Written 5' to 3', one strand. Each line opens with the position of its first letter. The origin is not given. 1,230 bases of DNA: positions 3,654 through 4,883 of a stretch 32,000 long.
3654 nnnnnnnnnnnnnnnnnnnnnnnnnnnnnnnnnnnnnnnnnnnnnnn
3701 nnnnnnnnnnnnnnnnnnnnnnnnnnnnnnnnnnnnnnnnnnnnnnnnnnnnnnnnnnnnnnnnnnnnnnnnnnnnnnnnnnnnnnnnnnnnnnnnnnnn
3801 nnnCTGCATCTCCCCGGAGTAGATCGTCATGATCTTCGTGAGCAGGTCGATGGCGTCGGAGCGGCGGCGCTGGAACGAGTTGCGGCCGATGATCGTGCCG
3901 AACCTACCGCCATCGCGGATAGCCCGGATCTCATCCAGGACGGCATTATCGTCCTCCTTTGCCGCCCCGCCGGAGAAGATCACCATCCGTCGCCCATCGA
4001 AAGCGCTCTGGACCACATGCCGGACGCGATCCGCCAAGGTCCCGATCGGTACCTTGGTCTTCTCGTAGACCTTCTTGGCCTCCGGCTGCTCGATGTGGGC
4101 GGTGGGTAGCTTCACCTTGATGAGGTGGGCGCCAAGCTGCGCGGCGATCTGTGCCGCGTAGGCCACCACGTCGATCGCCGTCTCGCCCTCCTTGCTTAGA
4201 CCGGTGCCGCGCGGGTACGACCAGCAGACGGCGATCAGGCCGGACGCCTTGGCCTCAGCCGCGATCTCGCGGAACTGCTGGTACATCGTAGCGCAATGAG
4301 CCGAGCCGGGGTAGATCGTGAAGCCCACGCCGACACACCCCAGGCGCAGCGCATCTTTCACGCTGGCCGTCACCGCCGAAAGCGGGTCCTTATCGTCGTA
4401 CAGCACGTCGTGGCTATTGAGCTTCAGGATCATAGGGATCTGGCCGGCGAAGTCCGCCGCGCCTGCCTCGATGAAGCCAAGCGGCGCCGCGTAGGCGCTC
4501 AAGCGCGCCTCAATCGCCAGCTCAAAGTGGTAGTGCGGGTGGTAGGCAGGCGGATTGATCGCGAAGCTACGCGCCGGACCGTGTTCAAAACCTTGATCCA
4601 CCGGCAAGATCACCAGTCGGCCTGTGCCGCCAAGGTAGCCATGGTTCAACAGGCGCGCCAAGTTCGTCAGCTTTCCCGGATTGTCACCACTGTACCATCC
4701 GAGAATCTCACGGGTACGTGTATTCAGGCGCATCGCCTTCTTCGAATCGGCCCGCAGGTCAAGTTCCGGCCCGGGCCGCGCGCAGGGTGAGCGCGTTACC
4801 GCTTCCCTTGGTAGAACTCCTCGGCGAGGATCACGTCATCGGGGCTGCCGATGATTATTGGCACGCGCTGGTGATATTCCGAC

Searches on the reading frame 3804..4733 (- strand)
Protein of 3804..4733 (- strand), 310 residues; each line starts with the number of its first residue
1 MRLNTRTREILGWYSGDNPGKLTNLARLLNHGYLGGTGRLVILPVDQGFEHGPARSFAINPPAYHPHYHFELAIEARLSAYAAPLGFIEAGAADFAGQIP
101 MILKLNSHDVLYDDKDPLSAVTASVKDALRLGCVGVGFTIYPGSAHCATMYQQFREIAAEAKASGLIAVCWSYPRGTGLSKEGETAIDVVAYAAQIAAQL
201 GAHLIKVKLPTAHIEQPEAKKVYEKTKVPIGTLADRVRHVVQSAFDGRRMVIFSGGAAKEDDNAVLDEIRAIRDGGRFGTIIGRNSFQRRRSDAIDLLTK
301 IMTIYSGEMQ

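Call 85: find_homologous_proteins(query=window:3804-4733:-, max_evalue=1e-50)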
Query window:3804-4733:- (310 aa): 8000 proteins with E <= 1e-50 among 8000 candidates; the best 120 are listed.
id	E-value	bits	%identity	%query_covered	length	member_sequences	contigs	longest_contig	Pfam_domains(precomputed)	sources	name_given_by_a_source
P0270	5.4e-190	648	-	-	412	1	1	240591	PF01791.16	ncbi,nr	ncbi:MAG TPA: class I fructose-bisphosphate aldolase [Verrucomicrobiae bacterium]|nr:class I fructos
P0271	1.4e-183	627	89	99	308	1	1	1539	PF01791.16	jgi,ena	-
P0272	3.7e-183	626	90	99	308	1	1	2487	PF01791.16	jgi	jgi:class I fructose-bisphosphate aldolase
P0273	3.9e-183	626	90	99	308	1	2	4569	PF01791.16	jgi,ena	-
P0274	5.0e-183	625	89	99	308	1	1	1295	PF01791.16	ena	-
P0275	5.4e-183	625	89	99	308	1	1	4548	PF01791.16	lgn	-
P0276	9.3e-183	624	89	99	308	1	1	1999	PF01791.16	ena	-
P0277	9.6e-183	624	89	99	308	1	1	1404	PF01791.16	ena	-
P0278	9.7e-183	624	89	99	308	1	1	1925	PF01791.16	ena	-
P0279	9.7e-183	624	89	99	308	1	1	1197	PF01791.16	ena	-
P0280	1.1e-182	624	89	99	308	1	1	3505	PF01791.16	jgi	-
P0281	1.4e-182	624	88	99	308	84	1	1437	PF01791.16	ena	-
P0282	2.2e-182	623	89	99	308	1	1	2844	PF01791.16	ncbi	ncbi:MAG: class I fructose-bisphosphate aldolase [Candidatus Methylomirabilis sp.]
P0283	2.4e-182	623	89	99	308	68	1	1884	PF01791.16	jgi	-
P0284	2.7e-182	623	89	99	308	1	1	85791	PF01791.16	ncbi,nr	ncbi:MAG: class I fructose-bisphosphate aldolase [candidate division NC10 bacterium]|nr:class I fruc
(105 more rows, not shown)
